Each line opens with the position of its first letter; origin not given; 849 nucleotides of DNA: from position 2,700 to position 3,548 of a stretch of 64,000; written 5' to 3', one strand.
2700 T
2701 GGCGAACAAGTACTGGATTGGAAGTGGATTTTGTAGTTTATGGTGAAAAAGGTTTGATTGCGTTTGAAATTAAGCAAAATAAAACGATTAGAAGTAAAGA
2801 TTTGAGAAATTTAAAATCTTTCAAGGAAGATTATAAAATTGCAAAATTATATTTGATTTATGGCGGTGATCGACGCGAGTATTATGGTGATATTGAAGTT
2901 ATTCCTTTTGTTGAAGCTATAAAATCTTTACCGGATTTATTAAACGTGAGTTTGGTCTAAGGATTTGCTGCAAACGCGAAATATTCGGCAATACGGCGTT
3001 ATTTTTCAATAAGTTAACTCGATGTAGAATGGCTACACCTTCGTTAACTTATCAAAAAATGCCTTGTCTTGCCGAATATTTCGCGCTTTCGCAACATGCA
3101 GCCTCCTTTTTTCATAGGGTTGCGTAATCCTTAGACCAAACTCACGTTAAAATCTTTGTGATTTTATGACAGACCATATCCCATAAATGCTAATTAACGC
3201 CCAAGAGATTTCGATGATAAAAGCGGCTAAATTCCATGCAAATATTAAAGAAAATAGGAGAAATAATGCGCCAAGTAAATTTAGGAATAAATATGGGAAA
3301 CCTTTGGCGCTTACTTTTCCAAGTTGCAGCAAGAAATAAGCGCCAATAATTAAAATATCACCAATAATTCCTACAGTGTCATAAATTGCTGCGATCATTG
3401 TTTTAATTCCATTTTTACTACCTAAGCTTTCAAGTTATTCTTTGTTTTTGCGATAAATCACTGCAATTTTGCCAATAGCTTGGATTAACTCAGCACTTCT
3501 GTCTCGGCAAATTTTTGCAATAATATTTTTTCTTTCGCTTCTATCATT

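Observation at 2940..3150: MITE-like 211-bp palindromic element inserted at the 3' end of an AAA ATPase gene, supplying its last codons and stop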

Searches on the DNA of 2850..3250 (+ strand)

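Call 22: search_dna_similar(query=window:2930-3160:+, collection=plasmids, mode=distant, max_evalue=1, max_rows=30)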
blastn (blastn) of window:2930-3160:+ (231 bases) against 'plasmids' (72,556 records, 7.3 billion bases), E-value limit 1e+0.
Records with a match: 1; places in all: 1; records where one place covers at least 80% of the query: 0.
Best place of each record, by identity: 95-99% 1.
By first word of the organism name: Paracoccus 1.
By predicted mobility (MOB-suite, as given by PLSDB): non-mobilizable 1.
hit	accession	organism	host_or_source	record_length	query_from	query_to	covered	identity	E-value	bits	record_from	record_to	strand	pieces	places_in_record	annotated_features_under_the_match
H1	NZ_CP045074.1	Paracoccus kondratievae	genome assembly,the fermentation ...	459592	138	164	12%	96.3%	6e-2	46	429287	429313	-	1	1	NAD(P)-dependent alcohol dehydrogenase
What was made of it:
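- Tried and rejected: blastn of the element against plasmids gave only a 27-nt chance hit (call 22).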

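Call 60: search_rna_families(source=window, start=2850, end=3250, threshold=evalue, max_evalue=10)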
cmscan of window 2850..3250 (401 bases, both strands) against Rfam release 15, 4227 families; matches with E-value up to 10: 5.
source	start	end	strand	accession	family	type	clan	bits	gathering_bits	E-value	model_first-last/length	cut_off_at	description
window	2901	2961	+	RF02952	dfrA-dnaX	Gene; sRNA;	-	21.6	48.6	5.4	1-76/76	no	dfrA-dnaX RNA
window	2973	3089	+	RF04129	MIR4240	Gene; miRNA;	-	19.5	200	0.037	1-206/206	no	MIR4240 microRNA precursor family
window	2883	2907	-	RF02677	NsiR4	Gene; sRNA;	-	16.1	40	0.41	1-65/65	no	Nitrogen stress-induced RNA 4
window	3162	3238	+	RF01509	Afu_300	Gene; snRNA; snoRNA; CD-box;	-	12.5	40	8.8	1-91/91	no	A. fumigatus snoRNA Afu_300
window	2892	3015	-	RF02777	OppA_thermometer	Cis-reg; thermoregulator;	-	9.8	290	2.7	1-304/304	no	OppA 5' UTR thermometer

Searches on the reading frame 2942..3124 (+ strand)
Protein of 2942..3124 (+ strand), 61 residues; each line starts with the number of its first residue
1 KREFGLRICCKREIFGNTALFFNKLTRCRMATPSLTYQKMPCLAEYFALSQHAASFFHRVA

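Call 44: find_homologous_proteins(query=window:2942-3124:+, max_evalue=10)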
Query seq(61 aa): no candidate shares three 5-residue words with the query. No homologue found.

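Call 82: search_protein_representatives(protein=window:2942-3124:+)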
Query: 61 residues. Proteins with E-value up to 0.001 (for the whole library): 3; up to 1e-10: 0; up to 1e-30: 0. The best 3 are listed.
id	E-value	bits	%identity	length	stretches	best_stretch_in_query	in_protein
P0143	1.0e-04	38.6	30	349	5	16-46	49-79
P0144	1.3e-04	38.3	-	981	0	-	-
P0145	1.7e-04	37.9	41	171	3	7-32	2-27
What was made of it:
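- Tried and rejected: A search with the 61-aa peptide encoded by the element found nothing in the word-indexed library (call 44) and only three E~1e-4 noise hits in the full HMMER scan (call 82).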

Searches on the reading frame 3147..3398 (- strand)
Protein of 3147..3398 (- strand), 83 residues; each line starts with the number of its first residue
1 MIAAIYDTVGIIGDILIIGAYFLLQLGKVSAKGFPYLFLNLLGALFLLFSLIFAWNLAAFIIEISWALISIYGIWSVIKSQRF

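Call 16: search_protein_families(library=pfam, proteins=[window:3147-3398:-], max_evalue=0.01)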
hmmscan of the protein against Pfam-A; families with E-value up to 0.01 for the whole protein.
window:3147-3398:- (83 aa): 0 families

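Call 57: find_encoding_contigs(protein=window:3147-3398:-, flank=10000, max_places=10)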
Protein window:3147-3398:- (83 aa): 2 contigs read that carry it; 2 places shown.
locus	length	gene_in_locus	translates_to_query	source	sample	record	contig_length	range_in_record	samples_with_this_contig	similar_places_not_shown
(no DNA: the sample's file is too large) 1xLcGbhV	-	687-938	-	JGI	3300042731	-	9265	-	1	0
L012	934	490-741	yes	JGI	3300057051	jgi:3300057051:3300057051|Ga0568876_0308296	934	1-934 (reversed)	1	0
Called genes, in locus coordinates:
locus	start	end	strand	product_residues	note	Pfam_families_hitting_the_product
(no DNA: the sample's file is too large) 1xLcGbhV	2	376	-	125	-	?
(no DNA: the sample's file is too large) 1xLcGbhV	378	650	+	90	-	PF01985:CRS1_YhbY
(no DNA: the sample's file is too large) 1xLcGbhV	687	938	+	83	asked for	PF26604:CBU_0592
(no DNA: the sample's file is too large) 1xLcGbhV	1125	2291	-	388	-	PF13173:AAA_14, PF13635:DUF4143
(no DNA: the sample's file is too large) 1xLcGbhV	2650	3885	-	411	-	-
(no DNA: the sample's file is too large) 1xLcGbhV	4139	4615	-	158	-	PF03449:GreA_GreB_N, PF01272:GreA_GreB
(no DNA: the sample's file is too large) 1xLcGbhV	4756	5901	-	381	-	PF00226:DnaJ, PF01556:DnaJ_C, PF15777:Anti-TRAP (faint), PF00684:DnaJ_CXXCXGXG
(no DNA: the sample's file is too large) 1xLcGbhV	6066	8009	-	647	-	PF00012:HSP70, PF06723:MreB_Mbl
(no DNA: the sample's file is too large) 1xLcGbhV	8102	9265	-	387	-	?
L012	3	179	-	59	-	?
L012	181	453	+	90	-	PF01985:CRS1_YhbY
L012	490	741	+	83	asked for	PF26604:CBU_0592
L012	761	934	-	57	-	?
